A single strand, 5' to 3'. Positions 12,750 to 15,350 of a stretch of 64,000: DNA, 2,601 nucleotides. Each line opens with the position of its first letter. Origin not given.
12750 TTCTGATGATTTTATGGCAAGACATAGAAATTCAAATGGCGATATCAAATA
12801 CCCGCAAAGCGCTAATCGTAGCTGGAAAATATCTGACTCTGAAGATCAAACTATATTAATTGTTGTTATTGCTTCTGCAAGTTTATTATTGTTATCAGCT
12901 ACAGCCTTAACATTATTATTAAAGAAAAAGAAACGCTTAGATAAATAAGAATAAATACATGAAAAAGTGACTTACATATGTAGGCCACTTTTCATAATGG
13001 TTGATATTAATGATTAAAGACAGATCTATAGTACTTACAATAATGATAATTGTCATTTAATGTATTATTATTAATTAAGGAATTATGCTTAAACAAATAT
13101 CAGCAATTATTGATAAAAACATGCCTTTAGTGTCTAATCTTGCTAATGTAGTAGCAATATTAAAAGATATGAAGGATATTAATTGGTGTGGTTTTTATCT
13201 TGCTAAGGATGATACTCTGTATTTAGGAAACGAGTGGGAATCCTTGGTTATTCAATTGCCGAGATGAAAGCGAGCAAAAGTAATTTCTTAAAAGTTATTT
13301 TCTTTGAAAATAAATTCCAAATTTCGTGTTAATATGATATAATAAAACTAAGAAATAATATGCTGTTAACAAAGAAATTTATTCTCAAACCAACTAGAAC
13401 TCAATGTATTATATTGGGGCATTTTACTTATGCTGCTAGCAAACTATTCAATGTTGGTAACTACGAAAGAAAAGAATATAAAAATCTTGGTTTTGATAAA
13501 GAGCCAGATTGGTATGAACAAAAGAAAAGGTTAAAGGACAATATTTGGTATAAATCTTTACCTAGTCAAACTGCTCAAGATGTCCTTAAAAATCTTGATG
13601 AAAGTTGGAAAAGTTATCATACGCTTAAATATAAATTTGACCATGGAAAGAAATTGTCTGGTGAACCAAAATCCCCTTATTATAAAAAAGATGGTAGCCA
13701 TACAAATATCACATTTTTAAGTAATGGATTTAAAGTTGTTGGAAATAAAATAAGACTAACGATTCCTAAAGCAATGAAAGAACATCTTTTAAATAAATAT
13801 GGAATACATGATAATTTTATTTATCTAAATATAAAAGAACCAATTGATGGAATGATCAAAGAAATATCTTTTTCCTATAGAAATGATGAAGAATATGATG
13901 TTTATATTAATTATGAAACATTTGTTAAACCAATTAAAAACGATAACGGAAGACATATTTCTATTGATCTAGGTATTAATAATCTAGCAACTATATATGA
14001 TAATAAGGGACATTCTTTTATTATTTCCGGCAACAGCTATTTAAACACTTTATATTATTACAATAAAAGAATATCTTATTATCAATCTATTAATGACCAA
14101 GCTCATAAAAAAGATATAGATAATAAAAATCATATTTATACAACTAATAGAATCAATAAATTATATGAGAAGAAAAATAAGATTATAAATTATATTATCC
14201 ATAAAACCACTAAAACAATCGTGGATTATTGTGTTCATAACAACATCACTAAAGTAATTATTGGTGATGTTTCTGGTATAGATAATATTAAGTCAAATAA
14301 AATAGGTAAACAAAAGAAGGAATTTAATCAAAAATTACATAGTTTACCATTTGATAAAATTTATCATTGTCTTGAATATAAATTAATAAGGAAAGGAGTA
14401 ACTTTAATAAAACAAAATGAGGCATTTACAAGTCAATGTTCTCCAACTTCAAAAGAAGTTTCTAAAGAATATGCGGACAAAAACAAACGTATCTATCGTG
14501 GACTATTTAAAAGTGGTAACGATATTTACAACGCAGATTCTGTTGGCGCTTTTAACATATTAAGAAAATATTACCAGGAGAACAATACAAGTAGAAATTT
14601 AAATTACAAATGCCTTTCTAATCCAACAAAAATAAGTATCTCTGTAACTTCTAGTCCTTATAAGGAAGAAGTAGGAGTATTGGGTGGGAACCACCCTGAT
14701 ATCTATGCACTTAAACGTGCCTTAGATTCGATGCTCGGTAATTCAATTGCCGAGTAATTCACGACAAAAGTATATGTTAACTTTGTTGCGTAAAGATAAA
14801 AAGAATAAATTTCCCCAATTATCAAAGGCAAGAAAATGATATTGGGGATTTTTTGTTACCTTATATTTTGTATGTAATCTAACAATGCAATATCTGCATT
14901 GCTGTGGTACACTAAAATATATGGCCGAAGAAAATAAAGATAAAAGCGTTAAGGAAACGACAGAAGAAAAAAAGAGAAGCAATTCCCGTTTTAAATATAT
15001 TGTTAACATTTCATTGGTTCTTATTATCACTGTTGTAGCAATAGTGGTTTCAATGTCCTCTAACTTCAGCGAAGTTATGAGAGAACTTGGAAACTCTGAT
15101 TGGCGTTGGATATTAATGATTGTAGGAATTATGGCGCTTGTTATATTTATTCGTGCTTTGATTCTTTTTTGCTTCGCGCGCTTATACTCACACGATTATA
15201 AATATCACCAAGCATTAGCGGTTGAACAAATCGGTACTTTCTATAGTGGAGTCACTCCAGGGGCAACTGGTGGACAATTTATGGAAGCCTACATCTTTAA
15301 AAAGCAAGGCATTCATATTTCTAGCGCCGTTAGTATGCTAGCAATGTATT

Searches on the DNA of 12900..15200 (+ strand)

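Call 5: search_rna_families(source=window, start=12900, end=15200, threshold=evalue, max_evalue=10, show_alignments=3)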
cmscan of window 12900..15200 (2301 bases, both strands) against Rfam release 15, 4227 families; matches with E-value up to 10: 7.
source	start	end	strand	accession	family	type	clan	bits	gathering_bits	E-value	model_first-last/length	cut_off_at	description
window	14781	14916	+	RF03532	SQ2397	Cis-reg;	-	26.4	100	0.058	1-243/243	no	Cis-regulator of HTH transcription factor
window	14790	14866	-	RF00242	ctRNA_pT181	Gene; antisense;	-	22.3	56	7.8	1-94/94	no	ctRNA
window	12984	13054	+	RF04250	mir-236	Gene; miRNA;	CL00138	17.1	55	7.3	1-76/76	no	mir-236 microRNA precursor family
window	14608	14675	-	RF02716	sno_ncR3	Gene; snRNA; snoRNA; CD-box;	-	16.3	88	4.5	1-75/75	no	Small nucleolar RNA ncR3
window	14726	14887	+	RF01253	snR46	Gene; snRNA; snoRNA; HACA-box;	CL00021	15.6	43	6.5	1-197/197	no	Small nucleolar RNA snR46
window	13783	13821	-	RF00628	RgsA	Gene; sRNA;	-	15.5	88.4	0.68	1-194/194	no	RgsA sRNA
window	14967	15033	-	RF01675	CrcZ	Gene; sRNA;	-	11.6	95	3.1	1-398/398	no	Pseudomonas sRNA CrcZ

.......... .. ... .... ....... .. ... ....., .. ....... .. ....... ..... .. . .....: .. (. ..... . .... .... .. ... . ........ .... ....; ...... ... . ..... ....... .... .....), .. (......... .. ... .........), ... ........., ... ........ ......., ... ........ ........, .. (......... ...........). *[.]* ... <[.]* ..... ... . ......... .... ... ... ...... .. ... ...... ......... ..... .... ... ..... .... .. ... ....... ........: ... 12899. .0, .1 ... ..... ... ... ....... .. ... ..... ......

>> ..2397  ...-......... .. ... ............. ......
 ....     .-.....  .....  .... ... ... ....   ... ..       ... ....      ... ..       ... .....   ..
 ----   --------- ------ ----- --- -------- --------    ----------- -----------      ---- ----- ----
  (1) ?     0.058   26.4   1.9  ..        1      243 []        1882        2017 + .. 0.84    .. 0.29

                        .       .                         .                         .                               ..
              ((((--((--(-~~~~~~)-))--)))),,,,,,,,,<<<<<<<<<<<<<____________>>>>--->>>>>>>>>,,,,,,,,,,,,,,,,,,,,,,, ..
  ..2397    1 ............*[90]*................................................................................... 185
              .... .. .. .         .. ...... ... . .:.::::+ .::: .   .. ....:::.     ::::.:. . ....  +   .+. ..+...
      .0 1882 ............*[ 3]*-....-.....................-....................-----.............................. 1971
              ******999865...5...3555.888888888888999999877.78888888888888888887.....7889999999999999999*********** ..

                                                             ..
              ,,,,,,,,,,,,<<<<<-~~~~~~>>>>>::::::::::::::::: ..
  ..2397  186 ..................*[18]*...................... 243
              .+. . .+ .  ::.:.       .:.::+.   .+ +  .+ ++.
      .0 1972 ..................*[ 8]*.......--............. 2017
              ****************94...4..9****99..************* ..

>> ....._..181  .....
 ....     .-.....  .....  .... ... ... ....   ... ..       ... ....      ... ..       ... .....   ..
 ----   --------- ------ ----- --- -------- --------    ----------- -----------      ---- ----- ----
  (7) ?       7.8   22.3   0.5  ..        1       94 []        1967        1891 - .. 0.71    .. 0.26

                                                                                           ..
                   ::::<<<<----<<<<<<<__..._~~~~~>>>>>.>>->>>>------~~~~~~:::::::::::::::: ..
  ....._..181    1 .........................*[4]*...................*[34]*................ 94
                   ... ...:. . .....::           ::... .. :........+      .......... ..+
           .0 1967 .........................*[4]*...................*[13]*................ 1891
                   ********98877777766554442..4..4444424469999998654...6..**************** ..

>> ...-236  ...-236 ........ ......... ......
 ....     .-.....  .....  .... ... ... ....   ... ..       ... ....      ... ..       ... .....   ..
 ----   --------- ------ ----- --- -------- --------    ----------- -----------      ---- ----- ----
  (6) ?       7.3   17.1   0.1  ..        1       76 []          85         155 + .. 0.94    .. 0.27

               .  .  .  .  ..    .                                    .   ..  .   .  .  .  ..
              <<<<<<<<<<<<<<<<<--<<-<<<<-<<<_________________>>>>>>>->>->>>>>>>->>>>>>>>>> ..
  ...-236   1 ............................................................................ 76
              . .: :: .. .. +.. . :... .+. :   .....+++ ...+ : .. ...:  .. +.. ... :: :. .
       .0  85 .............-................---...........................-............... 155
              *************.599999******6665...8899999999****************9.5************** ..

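Call 49: build_rna_model(alignment_id=A5, structure=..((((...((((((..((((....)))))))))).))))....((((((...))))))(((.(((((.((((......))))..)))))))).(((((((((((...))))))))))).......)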
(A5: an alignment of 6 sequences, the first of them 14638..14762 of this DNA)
Model R1 built from alignment A5 (6 sequences, 126 columns); structure: as given.
model positions 125; base pairs 43; branch points 3; effective number of sequences 0.99; information 0.59 bits per position. Calibrated on 0.2 Mb of random sequence (short: E-values are rough).
structure used (alignment columns):
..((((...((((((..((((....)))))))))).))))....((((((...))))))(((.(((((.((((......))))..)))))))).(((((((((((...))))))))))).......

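Call 50: search_with_rna_model(model_id=R1, sources=[window, L001, L002, L003, L004, L005, L006, L007, L008, L009, L010, L011, L012, L013, L014, L015, L016, L017, L018, L019, L020, L021, L022, L023, L024, L025, L026, L027, L028, L029, L030, L031, L032, L033, L034, L035, L036, L037, L038, L039, L040, L041, L042, L043, L044, L045, L046, L047, L048, L049, L050, L051, L052, L053, L054, L055, L056, L057, L058, L059, L060, L061, L062, L063, L064, L065, L066, L067, L068, L069, L070, L071, L072, L073, L074, L075, L076, L077, L078, L079, L080, L085, L086], max_evalue=0.001, make_alignment=true)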
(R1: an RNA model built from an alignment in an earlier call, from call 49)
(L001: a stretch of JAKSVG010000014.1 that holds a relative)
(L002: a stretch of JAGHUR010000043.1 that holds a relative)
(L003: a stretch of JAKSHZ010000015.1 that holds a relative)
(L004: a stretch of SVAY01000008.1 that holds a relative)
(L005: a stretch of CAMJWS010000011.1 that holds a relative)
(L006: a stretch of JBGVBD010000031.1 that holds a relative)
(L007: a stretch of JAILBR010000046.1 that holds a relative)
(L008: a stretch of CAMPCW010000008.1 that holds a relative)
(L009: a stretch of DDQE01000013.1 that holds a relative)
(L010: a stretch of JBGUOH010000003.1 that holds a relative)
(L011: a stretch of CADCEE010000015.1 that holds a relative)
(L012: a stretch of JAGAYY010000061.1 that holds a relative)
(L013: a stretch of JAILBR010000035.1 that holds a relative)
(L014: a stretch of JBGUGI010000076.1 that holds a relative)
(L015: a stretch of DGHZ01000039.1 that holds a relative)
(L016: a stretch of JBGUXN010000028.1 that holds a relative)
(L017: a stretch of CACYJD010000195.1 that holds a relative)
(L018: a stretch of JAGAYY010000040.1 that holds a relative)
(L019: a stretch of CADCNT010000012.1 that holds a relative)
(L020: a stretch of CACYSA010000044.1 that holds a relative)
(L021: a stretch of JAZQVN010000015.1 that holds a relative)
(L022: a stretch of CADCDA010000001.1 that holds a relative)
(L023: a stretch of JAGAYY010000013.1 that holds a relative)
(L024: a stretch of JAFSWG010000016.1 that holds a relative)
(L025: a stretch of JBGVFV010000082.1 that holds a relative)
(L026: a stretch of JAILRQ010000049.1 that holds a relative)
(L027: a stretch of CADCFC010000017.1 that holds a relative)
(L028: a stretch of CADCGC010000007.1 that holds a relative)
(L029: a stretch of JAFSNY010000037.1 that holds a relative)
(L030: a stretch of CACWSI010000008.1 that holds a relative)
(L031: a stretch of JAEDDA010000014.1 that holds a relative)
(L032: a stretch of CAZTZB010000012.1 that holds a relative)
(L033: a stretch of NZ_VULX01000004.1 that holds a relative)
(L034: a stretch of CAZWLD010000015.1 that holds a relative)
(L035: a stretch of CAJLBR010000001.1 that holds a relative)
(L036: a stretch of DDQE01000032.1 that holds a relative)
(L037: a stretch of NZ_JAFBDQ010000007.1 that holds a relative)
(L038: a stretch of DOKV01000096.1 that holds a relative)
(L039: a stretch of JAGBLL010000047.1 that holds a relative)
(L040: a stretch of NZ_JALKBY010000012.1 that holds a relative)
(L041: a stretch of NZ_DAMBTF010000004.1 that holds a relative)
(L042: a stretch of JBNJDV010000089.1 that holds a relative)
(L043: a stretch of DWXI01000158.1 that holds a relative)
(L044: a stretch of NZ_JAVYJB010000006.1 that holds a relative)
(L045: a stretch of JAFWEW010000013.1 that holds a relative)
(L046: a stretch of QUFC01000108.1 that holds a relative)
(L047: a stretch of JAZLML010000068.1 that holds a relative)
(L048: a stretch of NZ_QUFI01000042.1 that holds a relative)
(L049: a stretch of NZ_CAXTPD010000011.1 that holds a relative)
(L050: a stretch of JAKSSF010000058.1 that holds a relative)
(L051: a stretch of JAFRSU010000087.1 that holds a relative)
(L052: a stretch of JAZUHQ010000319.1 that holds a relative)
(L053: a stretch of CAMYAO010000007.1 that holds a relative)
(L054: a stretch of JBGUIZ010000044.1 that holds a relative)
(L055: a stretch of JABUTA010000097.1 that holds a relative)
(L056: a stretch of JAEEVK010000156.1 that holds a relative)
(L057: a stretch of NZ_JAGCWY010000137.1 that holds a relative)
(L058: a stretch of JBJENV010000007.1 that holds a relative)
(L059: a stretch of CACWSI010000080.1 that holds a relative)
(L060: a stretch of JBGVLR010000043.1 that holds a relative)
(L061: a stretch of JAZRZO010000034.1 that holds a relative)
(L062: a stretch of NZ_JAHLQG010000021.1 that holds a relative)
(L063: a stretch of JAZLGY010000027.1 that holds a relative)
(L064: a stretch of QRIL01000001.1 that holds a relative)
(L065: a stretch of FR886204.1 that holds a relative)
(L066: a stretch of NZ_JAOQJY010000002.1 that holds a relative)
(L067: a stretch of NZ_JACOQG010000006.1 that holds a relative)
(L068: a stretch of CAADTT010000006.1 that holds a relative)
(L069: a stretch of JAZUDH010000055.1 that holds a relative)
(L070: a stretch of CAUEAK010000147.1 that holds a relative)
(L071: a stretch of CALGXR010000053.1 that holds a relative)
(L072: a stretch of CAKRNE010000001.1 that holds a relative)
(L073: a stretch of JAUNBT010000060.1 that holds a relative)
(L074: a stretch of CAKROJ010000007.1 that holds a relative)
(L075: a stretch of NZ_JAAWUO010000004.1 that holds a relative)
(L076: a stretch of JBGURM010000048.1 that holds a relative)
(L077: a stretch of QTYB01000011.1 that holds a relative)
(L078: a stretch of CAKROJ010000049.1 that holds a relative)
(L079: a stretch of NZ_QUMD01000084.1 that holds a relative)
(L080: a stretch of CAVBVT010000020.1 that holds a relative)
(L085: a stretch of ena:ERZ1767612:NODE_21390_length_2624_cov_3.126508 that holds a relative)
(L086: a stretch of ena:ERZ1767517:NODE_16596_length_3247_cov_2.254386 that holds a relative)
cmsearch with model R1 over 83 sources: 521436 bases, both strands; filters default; matches with E-value up to 0.001: 74.
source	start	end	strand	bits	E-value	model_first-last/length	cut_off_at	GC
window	14638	14762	+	145.6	4.2e-35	1-125/125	no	0.42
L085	1634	1758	+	139.6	1.5e-33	1-125/125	no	0.42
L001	4279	4403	+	139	2.1e-33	1-125/125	no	0.44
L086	1501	1626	+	136.7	8.2e-33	1-125/125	no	0.43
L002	4279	4403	+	133.4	6e-32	1-125/125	no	0.45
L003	2013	2131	+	105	1.3e-24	1-125/125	no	0.45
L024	1685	1790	+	74.9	8e-17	1-125/125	no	0.44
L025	4228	4342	+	67.2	7.4e-15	1-125/125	no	0.37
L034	4225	4335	+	61.8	1.8e-13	1-125/125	no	0.41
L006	4285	4452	+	57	3.3e-12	1-125/125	no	0.36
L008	4285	4452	+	56.9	3.5e-12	1-125/125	no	0.36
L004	4285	4452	+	56.9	3.5e-12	1-125/125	no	0.38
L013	4285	4452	+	56.7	3.8e-12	1-125/125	no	0.36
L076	4285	4452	+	56.6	4.1e-12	1-125/125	no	0.35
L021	4285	4452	+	56.5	4.5e-12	1-125/125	no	0.4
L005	1457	1624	+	56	5.9e-12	1-125/125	no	0.38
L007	1724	1891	+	54.7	1.3e-11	1-125/125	no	0.36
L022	4285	4452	+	54.6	1.3e-11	1-125/125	no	0.36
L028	1213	1380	+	54.2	1.7e-11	1-125/125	no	0.39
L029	4285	4452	+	53.3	3e-11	1-125/125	no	0.38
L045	4245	4359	+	52.7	4.1e-11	1-125/125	no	0.52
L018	1385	1552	+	52.5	4.7e-11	1-125/125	no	0.39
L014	4285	4452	+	52.4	5e-11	1-125/125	no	0.41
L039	1688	1855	+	52.4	5e-11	1-125/125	no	0.4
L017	2400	2567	+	52.4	5e-11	1-125/125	no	0.4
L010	4285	4452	+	52.4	5e-11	1-125/125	no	0.41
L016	4285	4452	+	52.2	5.7e-11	1-125/125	no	0.39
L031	1119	1286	+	51.6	8.1e-11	1-125/125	no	0.4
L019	4288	4455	+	51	1.1e-10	1-125/125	no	0.36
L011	4285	4452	+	49.8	2.4e-10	1-125/125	no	0.36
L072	4248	4360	+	49.2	3.3e-10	1-125/125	no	0.44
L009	4285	4452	+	47.6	8.8e-10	1-125/125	no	0.37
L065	4248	4360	+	47.4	9.7e-10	1-125/125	no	0.43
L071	4248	4360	+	47.1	1.2e-09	1-125/125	no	0.44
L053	4248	4360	+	47.1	1.2e-09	1-125/125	no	0.44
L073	4242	4355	+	46.6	1.6e-09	1-125/125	no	0.42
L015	4285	4452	+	45.3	3.5e-09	1-125/125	no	0.35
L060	1407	1519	+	44.4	5.7e-09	1-125/125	no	0.46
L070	3284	3396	+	44.4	5.7e-09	1-125/125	no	0.46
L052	1644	1755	+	44.4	5.8e-09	1-125/125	no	0.44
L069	4245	4358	+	44.1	7.1e-09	1-125/125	no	0.52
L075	4248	4360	+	43.9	8e-09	1-125/125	no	0.48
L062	1626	1738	+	43.7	9.2e-09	1-125/125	no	0.45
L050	1949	2061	+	43.5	9.8e-09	1-125/125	no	0.5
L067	4248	4360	+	42.2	2.2e-08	1-125/125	no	0.45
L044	4248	4359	+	42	2.4e-08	1-125/125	no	0.45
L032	4262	4374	+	41.8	2.8e-08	1-125/125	no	0.43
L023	4285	4451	+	41.5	3.3e-08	1-125/125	no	0.38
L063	1491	1603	+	41.4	3.6e-08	1-125/125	no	0.48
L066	4248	4361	+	40.5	6e-08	1-125/125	no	0.46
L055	1678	1798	+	40.5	6e-08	1-125/125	no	0.5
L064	1662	1774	+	39.6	1e-07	1-125/125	no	0.47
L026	2462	2552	+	39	1.5e-07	1-106/125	3'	0.41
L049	4248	4359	+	38.9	1.6e-07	1-125/125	no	0.5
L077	4248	4358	+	38.2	2.4e-07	1-125/125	no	0.52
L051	4248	4359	+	38.1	2.5e-07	1-125/125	no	0.5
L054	1713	1824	+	38.1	2.5e-07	1-125/125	no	0.5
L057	1916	2027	+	38.1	2.5e-07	1-125/125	no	0.5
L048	4248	4359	+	37.9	2.8e-07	1-125/125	no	0.49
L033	4254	4392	+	37.9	2.9e-07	1-125/125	no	0.36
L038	4254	4389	+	37.1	4.7e-07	1-125/125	no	0.42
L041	4248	4383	+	37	4.7e-07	1-125/125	no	0.41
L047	1825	1937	+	36.6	6.2e-07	1-125/125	no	0.56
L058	2140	2249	+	36.3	7.5e-07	1-125/125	no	0.45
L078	4248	4357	+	36.2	8e-07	1-125/125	no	0.51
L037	4305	4448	+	35.9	9.4e-07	1-125/125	no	0.43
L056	1949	2060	+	35.3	1.3e-06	1-125/125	no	0.51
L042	1335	1478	+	34.8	1.8e-06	1-125/125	no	0.41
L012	4285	4395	+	33.2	4.6e-06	1-81/125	3'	0.35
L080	4248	4358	+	32.5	6.8e-06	1-125/125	no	0.52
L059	2338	2432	+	28.4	8.1e-05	1-65/125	3'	0.38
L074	4248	4356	+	26.2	0.0003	1-125/125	no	0.52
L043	1437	1571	+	25.7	0.00039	1-125/125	no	0.53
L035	4248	4335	+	24.4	0.00087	1-125/125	no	0.38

Alignment A6: 74 matches aligned to the model, 321 columns, each read 5' to 3' on its own strand. Consensus structure (alignment columns), stored with it:
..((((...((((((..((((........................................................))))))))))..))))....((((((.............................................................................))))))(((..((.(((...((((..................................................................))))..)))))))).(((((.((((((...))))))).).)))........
